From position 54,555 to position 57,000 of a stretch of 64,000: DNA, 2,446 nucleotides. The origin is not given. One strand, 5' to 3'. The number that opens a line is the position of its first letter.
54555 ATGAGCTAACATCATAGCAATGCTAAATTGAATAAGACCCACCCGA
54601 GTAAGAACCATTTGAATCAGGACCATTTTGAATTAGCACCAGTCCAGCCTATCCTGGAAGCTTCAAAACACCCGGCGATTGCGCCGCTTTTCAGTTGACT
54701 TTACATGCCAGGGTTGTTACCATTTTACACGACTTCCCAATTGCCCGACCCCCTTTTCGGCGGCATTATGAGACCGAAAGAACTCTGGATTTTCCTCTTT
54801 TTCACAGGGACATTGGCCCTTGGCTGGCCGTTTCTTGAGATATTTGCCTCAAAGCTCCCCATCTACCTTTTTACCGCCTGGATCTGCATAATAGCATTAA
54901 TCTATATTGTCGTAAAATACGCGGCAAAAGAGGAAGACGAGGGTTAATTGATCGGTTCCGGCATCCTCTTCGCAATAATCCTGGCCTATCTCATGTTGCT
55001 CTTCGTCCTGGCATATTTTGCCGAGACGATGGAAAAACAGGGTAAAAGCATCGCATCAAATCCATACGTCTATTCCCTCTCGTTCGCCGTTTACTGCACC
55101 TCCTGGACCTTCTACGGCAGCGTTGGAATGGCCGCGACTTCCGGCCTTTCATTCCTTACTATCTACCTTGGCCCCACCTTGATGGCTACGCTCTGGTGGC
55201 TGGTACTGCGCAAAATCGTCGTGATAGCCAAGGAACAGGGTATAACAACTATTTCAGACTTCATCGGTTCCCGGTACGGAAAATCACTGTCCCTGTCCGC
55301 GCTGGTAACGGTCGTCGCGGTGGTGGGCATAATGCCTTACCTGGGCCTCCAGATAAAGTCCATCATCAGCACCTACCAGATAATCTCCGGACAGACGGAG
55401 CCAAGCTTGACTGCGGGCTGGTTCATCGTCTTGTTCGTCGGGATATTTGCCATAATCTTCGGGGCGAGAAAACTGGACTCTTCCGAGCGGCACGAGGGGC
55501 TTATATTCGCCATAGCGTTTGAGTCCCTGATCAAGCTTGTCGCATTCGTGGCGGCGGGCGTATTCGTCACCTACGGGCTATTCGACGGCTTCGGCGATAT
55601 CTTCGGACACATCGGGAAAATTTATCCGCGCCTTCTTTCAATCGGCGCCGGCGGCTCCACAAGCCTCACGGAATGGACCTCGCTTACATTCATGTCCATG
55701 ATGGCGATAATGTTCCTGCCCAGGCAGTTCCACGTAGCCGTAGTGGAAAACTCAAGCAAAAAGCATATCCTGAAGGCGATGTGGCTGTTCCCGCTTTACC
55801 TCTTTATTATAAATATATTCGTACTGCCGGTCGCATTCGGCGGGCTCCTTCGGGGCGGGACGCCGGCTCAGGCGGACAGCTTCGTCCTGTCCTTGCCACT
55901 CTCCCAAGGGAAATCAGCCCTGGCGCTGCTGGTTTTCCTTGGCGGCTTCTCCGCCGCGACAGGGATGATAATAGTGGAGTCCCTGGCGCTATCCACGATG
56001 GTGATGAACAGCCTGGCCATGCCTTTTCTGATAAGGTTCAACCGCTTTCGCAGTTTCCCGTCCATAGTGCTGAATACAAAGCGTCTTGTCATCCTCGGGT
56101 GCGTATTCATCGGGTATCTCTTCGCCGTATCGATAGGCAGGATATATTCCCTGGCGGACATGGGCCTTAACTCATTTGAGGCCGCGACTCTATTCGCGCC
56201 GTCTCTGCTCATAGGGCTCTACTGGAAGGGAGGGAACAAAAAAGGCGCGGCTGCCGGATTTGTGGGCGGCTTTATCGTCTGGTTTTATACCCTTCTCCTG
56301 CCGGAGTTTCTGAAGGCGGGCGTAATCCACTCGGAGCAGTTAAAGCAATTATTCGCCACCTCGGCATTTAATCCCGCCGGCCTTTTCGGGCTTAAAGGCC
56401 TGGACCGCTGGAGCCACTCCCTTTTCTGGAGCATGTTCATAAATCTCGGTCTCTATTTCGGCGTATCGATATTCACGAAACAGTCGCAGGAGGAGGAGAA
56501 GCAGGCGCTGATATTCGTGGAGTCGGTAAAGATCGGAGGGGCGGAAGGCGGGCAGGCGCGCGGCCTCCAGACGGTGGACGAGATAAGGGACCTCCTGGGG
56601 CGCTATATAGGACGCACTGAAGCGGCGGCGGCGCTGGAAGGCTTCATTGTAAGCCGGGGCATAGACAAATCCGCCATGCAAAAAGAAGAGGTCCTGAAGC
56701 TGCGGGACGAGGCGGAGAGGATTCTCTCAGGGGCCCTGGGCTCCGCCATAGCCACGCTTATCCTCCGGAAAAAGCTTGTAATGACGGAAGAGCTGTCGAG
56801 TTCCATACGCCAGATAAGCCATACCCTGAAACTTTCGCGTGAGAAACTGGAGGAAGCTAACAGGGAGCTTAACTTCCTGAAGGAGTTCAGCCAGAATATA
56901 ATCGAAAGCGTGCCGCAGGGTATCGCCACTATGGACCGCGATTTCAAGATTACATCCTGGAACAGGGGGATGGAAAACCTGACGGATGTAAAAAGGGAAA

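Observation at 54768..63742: CrbS/CrbR-like acetate-switch regulon: DUF4212 + SSS-domain histidine kinase + NtrC-type regulator upstream of a sigma-54 promoter driving satP-porin-acs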

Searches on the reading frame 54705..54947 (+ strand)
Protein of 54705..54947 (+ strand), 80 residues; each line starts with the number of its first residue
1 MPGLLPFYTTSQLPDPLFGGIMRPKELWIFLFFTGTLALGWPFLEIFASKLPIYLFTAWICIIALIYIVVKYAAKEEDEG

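Call 5: search_protein_families(library=pfam, proteins=[window:54705-54947:+])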
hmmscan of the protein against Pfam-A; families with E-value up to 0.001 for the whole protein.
window:54705-54947:+ (80 aa): 0 families

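Call 6: search_protein_families(library=ncbifam, proteins=[window:54705-54947:+])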
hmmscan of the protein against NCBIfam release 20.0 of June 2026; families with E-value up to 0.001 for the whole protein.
window:54705-54947:+ (80 aa): 0 families

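Call 8: search_protein_families(library=pfam, proteins=[window:54705-54947:+], max_evalue=10)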
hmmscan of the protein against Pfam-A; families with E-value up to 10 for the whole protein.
window:54705-54947:+ (80 aa): 1 family
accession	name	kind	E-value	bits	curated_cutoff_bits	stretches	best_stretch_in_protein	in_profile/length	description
PF18159.6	S_4TM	-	0.092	12.5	26.9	1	31-78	34-81/291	SMODS-associating 4TM effector domain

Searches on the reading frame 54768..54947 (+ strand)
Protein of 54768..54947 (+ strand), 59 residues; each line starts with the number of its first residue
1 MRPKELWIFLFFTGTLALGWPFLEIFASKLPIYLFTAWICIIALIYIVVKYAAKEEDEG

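Call 8: search_protein_families(library=pfam, proteins=[window:54768-54947:+], max_evalue=10)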
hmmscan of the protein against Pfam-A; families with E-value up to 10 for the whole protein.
window:54768-54947:+ (59 aa): 1 family
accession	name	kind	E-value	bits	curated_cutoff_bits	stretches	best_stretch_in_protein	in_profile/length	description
PF18159.6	S_4TM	-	0.039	13.7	26.9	1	10-57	34-81/291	SMODS-associating 4TM effector domain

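Call 38: search_solved_structures(query=window:54768-54947:+, max_evalue=10, show_alignments=2)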
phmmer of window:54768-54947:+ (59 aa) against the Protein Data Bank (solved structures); distinct sequences matched with E-value up to 10: 0.

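Call 61: search_solved_structures(query=A5, max_evalue=10, show_alignments=2)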
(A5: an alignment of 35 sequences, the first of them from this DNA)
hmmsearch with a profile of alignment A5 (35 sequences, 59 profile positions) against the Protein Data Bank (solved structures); distinct sequences matched with E-value up to 10: 0.

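Call 62: search_protein_families(library=pfam, alignment_id=A5, max_evalue=1)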
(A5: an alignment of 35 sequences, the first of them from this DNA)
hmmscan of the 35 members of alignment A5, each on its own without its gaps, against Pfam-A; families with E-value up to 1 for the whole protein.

A. member 1, seq(59 aa): 1 family
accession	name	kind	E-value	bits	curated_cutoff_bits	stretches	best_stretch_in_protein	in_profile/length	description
PF18159.6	S_4TM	-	0.039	13.7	26.9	1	10-57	34-81/291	SMODS-associating 4TM effector domain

B. families by the number of members that match (of 35 scanned): 31 families (the first 25 are shown)
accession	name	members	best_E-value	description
PF07332.16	Phage_holin_3_6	3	0.009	Putative Actinobacterial Holin-X, holin superfamily III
PF10066.14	DUF2304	2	0.0037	Uncharacterized conserved protein (DUF2304)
PF11755.13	DUF3311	2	0.024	Protein of unknown function (DUF3311)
PF09925.14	DUF2157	2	0.032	Predicted membrane protein (DUF2157)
PF20990.2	DUF2207_C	2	0.16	Predicted membrane protein (DUF2207) C-terminal domain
PF07242.16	DUF1430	1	0.0015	Protein of unknown function (DUF1430)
PF02293.20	AmiS_UreI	1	0.0019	AmiS/UreI family transporter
PF11877.13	DUF3397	1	0.0026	Protein of unknown function (DUF3397)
PF03547.23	Mem_trans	1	0.004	Membrane transport protein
PF11377.13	DUF3180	1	0.0087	Protein of unknown function (DUF3180)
PF12650.12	DUF3784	1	0.015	Domain of unknown function (DUF3784)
PF09801.14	SYS1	1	0.015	Integral membrane protein S linking to the trans Golgi network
PF06643.16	DUF1158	1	0.021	Protein of unknown function (DUF1158)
PF04819.17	DUF716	1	0.022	Family of unknown function (DUF716)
PF18159.6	S_4TM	1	0.039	SMODS-associating 4TM effector domain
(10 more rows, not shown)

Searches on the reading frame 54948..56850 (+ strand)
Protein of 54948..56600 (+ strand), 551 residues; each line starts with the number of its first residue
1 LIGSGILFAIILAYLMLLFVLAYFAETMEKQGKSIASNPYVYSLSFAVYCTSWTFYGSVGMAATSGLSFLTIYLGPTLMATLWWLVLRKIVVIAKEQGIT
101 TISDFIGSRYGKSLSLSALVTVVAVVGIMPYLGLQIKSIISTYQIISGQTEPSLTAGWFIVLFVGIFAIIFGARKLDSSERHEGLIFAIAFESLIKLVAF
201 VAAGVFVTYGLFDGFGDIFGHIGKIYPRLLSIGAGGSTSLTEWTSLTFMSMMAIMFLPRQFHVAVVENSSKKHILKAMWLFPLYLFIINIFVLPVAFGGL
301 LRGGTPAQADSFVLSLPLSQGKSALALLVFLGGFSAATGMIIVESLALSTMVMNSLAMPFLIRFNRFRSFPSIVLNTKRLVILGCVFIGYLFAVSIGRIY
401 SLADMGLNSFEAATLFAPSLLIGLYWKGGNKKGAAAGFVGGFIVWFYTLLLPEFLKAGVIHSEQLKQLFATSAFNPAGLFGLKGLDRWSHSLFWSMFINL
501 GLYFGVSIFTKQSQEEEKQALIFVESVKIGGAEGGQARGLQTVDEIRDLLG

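Call 8: search_protein_families(library=pfam, proteins=[window:54948-56600:+], max_evalue=10)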
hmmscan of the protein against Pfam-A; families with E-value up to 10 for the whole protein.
window:54948-56600:+ (551 aa): 1 family
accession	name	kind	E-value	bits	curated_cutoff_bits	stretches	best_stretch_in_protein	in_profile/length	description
PF00474.23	SSF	-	1.5e-05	24.5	22.8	2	46-129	18-101/406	Sodium:solute symporter family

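Call 32: search_solved_structures(query=window:54948-56850:+, max_evalue=0.001, show_alignments=1)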
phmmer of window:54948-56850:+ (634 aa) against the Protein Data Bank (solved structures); distinct sequences matched with E-value up to 0.001: 1.
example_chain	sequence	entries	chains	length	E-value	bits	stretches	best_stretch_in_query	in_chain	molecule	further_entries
10ed_A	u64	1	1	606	1.2e-71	245.4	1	9-603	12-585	histidine kinase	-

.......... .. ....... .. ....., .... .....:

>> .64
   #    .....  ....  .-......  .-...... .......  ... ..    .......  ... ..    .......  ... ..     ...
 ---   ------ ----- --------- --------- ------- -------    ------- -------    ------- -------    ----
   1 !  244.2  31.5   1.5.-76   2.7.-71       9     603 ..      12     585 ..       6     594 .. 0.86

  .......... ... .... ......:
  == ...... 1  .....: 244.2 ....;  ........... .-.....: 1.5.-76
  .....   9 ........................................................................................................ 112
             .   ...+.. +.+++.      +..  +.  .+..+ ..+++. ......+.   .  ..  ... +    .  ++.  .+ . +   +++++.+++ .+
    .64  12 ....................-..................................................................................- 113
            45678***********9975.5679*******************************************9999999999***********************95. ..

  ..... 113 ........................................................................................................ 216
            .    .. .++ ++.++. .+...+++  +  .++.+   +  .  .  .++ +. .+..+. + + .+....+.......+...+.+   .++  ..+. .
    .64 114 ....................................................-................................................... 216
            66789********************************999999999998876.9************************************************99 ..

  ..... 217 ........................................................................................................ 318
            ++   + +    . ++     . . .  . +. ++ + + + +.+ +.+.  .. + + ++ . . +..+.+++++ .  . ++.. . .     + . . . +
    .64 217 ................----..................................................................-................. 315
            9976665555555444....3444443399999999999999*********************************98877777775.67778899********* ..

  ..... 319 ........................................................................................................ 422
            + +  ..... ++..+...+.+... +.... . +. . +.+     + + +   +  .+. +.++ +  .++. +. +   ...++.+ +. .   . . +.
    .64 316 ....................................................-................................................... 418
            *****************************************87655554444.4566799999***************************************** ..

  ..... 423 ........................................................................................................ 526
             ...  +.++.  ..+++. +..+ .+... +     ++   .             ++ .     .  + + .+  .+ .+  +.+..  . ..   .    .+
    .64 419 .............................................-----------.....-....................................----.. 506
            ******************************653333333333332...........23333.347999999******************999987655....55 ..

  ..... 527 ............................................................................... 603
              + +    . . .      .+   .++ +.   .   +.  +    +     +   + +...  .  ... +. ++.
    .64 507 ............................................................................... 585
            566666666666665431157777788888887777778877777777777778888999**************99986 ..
